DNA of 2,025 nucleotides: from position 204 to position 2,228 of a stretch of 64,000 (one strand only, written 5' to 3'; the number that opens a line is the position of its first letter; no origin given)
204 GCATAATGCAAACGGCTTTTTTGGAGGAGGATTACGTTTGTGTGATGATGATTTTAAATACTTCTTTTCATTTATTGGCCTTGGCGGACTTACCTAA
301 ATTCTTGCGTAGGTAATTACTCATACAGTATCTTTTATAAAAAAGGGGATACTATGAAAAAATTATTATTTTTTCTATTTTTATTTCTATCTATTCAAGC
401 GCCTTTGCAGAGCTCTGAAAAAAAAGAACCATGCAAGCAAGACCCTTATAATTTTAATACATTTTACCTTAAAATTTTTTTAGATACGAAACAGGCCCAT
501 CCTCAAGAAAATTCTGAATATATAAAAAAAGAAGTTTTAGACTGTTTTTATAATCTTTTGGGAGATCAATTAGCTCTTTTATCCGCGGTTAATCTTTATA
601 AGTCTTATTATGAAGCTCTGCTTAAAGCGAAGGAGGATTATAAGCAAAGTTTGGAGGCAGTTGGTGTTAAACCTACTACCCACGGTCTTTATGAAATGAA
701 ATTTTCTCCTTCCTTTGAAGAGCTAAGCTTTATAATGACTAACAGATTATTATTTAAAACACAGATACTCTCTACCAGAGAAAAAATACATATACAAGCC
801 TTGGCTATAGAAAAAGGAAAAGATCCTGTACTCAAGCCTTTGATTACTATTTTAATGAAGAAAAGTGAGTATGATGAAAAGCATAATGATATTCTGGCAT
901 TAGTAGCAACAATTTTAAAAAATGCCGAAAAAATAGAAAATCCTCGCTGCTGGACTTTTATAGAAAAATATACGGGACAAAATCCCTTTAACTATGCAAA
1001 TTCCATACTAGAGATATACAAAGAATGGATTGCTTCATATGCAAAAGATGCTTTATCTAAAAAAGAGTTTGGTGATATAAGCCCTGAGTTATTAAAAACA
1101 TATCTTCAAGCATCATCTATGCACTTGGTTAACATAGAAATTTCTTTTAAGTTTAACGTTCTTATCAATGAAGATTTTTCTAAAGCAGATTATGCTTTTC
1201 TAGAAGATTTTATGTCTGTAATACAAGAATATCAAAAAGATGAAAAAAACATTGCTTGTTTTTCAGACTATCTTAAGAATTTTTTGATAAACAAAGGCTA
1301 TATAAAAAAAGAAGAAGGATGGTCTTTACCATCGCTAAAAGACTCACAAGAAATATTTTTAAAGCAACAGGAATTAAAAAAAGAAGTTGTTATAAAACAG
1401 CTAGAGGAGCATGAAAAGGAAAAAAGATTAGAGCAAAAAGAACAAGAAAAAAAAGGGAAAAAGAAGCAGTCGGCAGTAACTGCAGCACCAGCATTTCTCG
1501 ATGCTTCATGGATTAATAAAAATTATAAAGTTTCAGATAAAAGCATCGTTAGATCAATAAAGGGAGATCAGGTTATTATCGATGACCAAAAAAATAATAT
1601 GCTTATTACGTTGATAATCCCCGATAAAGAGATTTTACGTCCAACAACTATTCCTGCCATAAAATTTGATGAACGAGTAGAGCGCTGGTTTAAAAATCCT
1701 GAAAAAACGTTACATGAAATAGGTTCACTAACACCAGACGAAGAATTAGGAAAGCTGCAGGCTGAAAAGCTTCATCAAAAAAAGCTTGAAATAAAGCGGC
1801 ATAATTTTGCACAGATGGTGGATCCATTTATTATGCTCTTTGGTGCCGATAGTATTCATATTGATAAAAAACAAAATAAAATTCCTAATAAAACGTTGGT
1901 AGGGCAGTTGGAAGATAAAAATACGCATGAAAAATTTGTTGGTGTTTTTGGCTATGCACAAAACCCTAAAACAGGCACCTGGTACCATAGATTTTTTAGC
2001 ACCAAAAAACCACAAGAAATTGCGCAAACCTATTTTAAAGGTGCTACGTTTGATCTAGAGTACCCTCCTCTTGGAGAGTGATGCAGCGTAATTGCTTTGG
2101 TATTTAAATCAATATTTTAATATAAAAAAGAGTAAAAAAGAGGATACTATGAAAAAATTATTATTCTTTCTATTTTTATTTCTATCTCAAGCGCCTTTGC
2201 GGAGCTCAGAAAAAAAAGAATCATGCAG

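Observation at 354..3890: Tandem twin secreted proteins: diverged N-terminal 380 aa but ~98% identical 3' 600 bp and conserved 5' leader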

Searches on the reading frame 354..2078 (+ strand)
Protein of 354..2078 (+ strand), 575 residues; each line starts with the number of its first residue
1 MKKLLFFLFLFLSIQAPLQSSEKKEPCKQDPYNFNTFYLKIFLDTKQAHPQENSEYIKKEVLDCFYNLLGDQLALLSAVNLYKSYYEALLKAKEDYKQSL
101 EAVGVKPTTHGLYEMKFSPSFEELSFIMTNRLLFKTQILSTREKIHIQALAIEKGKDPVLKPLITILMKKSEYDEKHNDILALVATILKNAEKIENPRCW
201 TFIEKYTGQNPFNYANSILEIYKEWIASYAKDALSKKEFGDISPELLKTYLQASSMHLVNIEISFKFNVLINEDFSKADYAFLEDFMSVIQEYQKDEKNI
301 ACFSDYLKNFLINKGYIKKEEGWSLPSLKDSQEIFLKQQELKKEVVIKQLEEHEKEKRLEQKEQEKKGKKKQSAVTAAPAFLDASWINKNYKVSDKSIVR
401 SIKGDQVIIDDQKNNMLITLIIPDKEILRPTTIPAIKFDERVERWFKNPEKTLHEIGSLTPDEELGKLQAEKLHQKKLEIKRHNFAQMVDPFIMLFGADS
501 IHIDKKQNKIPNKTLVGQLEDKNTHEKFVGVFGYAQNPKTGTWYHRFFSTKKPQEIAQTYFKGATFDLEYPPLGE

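Call 6: search_protein_families(library=pfam, proteins=[window:354-2078:+], max_evalue=1)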
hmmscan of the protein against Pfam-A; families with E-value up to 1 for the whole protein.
window:354-2078:+ (575 aa): 0 families

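Call 7: search_protein_families(library=ncbifam, proteins=[window:354-2078:+], max_evalue=1)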
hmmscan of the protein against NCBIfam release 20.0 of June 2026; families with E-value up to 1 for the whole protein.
window:354-2078:+ (575 aa): 0 families

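Call 9: find_homologous_proteins(query=window:354-2078:+, max_evalue=0.001)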
Query window:354-2078:+ (575 aa): 1 proteins with E <= 0.001 among 8000 candidates.
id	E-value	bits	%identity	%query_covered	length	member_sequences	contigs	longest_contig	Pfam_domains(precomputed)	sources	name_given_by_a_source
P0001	0.0e+0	1076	100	85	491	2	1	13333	-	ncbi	ncbi:MAG: hypothetical protein AB7R69_02310, partial [Candidatus Babeliales bacterium]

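Call 14: find_encoding_contigs(protein=P0001, flank=10000, max_places=6)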
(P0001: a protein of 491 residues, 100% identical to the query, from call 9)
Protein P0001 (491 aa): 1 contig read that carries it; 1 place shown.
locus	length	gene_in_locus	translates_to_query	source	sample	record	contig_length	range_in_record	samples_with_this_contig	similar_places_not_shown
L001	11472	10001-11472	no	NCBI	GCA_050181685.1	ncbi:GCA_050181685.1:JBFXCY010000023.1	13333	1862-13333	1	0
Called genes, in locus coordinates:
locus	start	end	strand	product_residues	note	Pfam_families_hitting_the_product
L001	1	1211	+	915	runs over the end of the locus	-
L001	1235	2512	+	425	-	-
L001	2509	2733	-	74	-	-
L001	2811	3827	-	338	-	-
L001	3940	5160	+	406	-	PF28597:T2SSF_N, PF00482:T2SSF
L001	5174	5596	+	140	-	PF08334:T2SSG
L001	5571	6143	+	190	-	PF07963:N_methyl (weak)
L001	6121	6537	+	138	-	-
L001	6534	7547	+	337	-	-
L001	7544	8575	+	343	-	-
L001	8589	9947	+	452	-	PF02470:MlaD, PF27164:Aq_493_lipo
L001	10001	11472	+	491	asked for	?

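Call 15: search_solved_structures(query=A1, max_evalue=10)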
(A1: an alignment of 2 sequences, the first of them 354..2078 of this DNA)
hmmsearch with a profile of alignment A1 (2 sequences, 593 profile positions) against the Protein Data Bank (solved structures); distinct sequences matched with E-value up to 10: 0.

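Call 18: find_encoding_contigs(protein=window:354-2078:+, flank=10000, max_places=6)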
Protein window:354-2078:+ (575 aa): no gene with exactly this product is on record in the collection.

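Call 22: predict_structure(alignment_id=A1)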
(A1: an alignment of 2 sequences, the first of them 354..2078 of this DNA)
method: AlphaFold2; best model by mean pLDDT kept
length: 575 residues; sequences in the alignment: 2
mean_pLDDT: 39.0   pTM: 0.23
mean pLDDT of the five models: 39.0, 38.1, 36.0, 33.9, 30.1
residues with pLDDT >= 90: 0; 70-90: 1; 50-70: 100; < 50: 474
segments of 3 or more residues with pLDDT < 50: 8-125, 135-137, 175-347, 363-382, 390-394, 423-521, 525-575
pLDDT, mean of each block of 10 residues (from residue 1): 51 31 23 36 44 41 43 40 38 40 32 29 51 53 66 65 56 46 39 35 35 39 31 27 27 26 25 31 39 34 42 41 33 38 45 61 44 27 53 52 56 54 38 27 30 26 32 39 40 33 29 43 47 39 35 29 23 24
secondary structure, 60 per line:
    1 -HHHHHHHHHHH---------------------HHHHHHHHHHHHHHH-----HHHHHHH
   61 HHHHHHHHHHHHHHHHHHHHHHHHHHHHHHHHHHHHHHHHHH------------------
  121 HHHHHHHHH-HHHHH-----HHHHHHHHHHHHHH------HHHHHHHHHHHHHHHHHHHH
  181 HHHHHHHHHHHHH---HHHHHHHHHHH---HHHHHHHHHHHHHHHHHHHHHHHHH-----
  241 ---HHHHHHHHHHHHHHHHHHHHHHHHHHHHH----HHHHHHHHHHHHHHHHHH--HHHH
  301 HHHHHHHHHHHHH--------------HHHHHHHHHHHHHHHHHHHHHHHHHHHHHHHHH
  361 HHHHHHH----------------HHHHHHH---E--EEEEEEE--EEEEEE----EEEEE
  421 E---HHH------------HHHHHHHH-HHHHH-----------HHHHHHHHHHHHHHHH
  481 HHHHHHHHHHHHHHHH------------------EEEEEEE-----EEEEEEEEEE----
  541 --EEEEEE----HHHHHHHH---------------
elements in order: H2-12 H34-48 H54-102 H121-129 H131-135 H141-154 H161-193 H197-207 H211-235 H244-272 H277-294 H297-313 H328-367 H384-390 E397-403 E406-411 E416-421 H440-447 H449-453 H465-496 E515-521 E527-536 E543-548 H553-560

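Call 23: search_protein_representatives(alignment_id=A1)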
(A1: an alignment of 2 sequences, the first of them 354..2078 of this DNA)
Query: 2 sequences, 593 profile positions. Proteins with E-value up to 0.001 (for the whole library): 32; up to 1e-10: 2; up to 1e-30: 2. The best 32 are listed.
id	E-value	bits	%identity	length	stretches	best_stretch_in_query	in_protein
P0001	1.2e-281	952.0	-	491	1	1-509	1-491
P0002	2.4e-89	317.0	-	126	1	468-593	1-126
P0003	6.2e-10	54.8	-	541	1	381-582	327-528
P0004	7.1e-10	54.6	-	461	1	368-581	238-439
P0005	5.0e-09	51.8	-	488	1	338-566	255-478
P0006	2.1e-08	49.7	-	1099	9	443-474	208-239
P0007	7.0e-08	48.0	-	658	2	412-591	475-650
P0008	7.8e-08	47.8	-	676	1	376-591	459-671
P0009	1.1e-07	47.3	-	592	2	405-577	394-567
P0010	2.7e-07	46.0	-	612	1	337-582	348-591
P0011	5.0e-07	45.1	-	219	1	398-570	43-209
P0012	5.8e-07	44.9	-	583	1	244-591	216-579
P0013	3.6e-06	42.3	-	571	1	64-591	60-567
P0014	5.4e-06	41.7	-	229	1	455-592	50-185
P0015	2.6e-05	39.5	-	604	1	308-580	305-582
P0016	2.7e-05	39.4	-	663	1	412-591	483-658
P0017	2.9e-05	39.4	-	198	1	421-567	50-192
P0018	3.0e-05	39.3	-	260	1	425-591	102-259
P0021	8.2e-05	37.8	-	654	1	66-592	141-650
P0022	1.0e-04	37.5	-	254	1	413-569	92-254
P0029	4.2e-04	35.5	-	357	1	296-580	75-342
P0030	5.9e-04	35.0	-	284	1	316-567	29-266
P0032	9.3e-04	34.4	-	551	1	424-590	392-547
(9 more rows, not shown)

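Call 32: find_encoding_contigs(protein=P0002, flank=3000, max_places=3)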
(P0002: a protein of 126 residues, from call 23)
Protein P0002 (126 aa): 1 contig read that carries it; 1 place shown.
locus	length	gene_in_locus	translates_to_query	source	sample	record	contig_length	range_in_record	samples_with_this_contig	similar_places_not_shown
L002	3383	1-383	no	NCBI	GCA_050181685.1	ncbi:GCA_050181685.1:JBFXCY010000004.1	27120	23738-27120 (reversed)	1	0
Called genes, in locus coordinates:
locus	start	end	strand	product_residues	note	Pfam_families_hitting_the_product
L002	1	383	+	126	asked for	?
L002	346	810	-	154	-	-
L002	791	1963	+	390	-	PF12796:Ank_2 (faint), PF13637:Ank_4 (faint)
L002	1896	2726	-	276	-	-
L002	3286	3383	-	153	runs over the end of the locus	PF02130:YbeY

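Call 35: find_encoding_contigs(protein=P0013, flank=10000, max_places=3)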
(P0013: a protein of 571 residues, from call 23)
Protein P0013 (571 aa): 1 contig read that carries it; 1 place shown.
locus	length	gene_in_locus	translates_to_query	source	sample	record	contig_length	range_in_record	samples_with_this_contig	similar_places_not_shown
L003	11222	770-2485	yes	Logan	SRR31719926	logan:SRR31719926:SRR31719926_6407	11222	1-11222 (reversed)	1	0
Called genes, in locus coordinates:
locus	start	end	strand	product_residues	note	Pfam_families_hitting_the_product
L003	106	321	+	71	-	-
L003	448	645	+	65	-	-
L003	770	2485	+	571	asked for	-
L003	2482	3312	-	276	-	PF00730:HhH-GPD, PF00633:HHH (faint)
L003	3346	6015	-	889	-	PF00675:Peptidase_M16, PF05193:Peptidase_M16_C, PF00675:Peptidase_M16, PF05193:Peptidase_M16_C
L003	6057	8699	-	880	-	PF00675:Peptidase_M16, PF05193:Peptidase_M16_C, PF00675:Peptidase_M16, PF05193:Peptidase_M16_C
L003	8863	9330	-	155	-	-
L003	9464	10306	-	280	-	-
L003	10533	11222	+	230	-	?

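Call 36: find_encoding_contigs(protein=P0012, flank=10000, max_places=3)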
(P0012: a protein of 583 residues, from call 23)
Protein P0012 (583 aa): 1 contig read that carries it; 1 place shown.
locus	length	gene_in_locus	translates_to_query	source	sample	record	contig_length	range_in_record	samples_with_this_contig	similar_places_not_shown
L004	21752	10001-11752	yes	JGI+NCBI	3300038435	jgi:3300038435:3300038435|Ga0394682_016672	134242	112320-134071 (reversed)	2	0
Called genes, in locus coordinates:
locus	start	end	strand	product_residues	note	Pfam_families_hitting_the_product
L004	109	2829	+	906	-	PF02739:5_3_exonuc_N, PF01367:5_3_exonuc, PF01612:DNA_pol_A_exo1, PF00476:DNA_pol_A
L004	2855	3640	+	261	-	PF02511:Thy1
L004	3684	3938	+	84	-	PF01016:Ribosomal_L27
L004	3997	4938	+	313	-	PF02355:SecD_SecF_C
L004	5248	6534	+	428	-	PF07498:Rho_N, PF07497:Rho_RNA_bind, PF00006:ATP-synt_ab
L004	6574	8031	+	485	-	PF02934:GatB_N, PF02637:GatB_Yqey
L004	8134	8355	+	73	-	-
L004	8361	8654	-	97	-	-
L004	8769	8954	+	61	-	-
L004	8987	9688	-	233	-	-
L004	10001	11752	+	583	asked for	-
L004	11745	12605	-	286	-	PF00730:HhH-GPD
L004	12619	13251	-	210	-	-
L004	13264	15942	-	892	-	PF00675:Peptidase_M16, PF05193:Peptidase_M16_C, PF00675:Peptidase_M16, PF05193:Peptidase_M16_C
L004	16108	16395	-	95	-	-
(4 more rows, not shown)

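Call 51: list_cluster_members(proteins=[P0003, P0004, P0005, P0007, P0008, P0009, P0010, P0011, P0012, P0021])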
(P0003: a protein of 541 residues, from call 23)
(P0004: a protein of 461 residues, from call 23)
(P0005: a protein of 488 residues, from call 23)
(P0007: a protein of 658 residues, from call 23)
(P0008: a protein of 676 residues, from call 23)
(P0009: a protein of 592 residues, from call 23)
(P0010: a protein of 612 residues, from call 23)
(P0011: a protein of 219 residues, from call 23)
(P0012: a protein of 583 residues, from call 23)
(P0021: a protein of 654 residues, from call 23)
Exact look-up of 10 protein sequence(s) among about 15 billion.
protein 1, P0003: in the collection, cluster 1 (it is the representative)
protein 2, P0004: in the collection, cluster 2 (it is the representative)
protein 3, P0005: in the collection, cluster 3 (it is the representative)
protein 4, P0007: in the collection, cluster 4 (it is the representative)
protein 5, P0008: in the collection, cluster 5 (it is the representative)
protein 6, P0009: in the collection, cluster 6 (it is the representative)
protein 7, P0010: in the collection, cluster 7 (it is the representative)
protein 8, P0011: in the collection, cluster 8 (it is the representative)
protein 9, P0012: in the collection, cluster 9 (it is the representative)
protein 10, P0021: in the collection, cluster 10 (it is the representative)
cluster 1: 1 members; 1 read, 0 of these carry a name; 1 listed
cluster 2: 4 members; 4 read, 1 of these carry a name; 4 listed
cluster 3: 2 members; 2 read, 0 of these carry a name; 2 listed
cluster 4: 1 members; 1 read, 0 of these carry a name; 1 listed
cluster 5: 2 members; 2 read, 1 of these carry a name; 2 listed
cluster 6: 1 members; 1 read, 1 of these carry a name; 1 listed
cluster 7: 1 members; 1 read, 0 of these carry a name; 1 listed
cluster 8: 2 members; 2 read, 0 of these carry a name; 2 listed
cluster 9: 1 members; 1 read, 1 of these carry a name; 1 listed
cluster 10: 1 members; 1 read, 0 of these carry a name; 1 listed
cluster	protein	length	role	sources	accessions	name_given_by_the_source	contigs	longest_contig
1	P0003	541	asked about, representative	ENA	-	-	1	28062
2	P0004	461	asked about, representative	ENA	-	-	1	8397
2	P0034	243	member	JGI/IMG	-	hypothetical protein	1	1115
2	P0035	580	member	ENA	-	-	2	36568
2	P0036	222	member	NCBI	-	-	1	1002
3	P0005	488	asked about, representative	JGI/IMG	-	-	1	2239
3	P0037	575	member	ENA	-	-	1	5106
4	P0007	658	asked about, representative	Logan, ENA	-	-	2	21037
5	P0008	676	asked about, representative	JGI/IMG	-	hypothetical protein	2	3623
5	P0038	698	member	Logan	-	-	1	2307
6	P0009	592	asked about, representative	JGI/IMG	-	hypothetical protein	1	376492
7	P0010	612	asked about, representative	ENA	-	-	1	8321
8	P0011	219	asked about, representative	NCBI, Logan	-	-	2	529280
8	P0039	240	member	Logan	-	-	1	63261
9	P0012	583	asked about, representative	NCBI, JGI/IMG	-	hypothetical protein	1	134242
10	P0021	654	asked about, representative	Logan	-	-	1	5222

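Call 53: find_encoding_contigs(protein=P0011, flank=8000, max_places=2)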
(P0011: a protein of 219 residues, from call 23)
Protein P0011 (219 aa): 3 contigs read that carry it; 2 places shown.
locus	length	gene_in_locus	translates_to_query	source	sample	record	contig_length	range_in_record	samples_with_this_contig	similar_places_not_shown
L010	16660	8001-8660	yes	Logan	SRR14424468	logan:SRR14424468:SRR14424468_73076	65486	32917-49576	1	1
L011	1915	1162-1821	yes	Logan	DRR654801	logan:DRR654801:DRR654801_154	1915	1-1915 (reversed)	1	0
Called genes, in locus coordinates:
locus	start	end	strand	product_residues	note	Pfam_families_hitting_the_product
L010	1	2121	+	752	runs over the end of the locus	PF13491:FtsK_4TM, PF17854:FtsK_alpha, PF01580:FtsK_SpoIIIE, PF01935:DUF87 (weak), PF09397:FtsK_gamma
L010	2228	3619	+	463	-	PF01225:Mur_ligase (weak), PF08245:Mur_ligase_M, PF02875:Mur_ligase_C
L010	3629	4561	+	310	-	PF01795:Methyltransf_5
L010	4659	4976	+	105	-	PF04026:SpoVG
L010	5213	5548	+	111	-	-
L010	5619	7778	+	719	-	PF08238:Sel1 (faint)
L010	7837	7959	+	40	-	-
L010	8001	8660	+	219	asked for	-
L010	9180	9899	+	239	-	PF02545:Maf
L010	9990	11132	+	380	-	-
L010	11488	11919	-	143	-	-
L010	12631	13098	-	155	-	-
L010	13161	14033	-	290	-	PF01435:Peptidase_M48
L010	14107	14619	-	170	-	PF00376:MerR, PF13411:MerR_1, PF13591:MerR_2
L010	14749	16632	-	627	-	PF00012:HSP70, PF06723:MreB_Mbl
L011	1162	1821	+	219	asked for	-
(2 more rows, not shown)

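Call 56: find_encoding_contigs(protein=P0003, flank=10000, max_places=2)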
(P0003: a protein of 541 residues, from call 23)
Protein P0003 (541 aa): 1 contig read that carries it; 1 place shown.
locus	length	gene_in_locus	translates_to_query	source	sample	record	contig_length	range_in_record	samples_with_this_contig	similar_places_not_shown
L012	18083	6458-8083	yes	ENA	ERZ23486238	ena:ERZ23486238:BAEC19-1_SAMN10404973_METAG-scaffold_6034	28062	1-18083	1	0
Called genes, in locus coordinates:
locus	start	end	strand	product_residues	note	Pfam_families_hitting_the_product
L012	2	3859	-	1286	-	?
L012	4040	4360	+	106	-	PF01909:NTP_transf_2, PF18765:Polbeta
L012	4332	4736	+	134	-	PF05168:HEPN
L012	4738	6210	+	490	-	-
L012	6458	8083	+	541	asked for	-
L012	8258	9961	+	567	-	PF07973:tRNA_SAD, PF00587:tRNA-synt_2b, PF03129:HGTP_anticodon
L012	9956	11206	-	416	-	PF14580:LRR_9 (faint), PF12799:LRR_4 (faint), PF00560:LRR_1 (faint), PF13855:LRR_8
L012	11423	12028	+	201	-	-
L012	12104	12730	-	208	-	PF22175:Ogg-HhH (faint), PF00730:HhH-GPD, PF00633:HHH (faint)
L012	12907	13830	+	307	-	PF02899:Phage_int_SAM_1, PF22823:MrpR_C_cat (faint), PF00589:Phage_integrase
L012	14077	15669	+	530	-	-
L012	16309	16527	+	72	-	-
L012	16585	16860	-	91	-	PF01649:Ribosomal_S20p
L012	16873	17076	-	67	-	PF00830:Ribosomal_L28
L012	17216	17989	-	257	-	PF00459:Inositol_P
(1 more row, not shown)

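Call 57: find_encoding_contigs(protein=P0007, flank=10000, max_places=2)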
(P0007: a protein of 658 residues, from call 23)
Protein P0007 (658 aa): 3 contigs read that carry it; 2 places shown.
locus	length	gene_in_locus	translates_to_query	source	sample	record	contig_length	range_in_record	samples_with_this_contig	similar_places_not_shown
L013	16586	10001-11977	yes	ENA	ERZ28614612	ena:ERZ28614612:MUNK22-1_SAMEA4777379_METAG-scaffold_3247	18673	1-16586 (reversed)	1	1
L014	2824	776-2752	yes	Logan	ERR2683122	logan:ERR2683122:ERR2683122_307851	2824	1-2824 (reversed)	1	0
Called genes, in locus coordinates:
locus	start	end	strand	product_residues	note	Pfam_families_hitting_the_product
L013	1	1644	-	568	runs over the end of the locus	PF05496:RuvB_N (weak), PF00004:AAA, PF05729:NACHT (faint), PF07728:AAA_5 (faint), PF13401:AAA_22 (faint)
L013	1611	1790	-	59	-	-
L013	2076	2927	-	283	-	PF02899:Phage_int_SAM_1 (weak), PF13495:Phage_int_SAM_4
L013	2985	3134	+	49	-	-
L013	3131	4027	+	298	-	PF01135:PCMT, PF13489:Methyltransf_23, PF01209:Ubie_methyltran, PF05175:MTS, PF06325:PrmA, PF13847:Methyltransf_31, PF08241:Methyltransf_11, PF08242:Methyltransf_12, +5 more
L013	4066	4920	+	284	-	PF13489:Methyltransf_23, PF01135:PCMT, PF01209:Ubie_methyltran, PF01170:UPF0020, PF05148:Methyltransf_8, PF06325:PrmA, PF13847:Methyltransf_31, PF08241:Methyltransf_11, +4 more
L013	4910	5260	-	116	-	-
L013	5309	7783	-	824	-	-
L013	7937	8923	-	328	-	PF09992:NAGPA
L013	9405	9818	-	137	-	PF06750:A24_N_bact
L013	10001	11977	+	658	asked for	-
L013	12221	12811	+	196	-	PF04193:PQ-loop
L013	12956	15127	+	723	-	-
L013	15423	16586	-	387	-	?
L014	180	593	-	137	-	PF06750:A24_N_bact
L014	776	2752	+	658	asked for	-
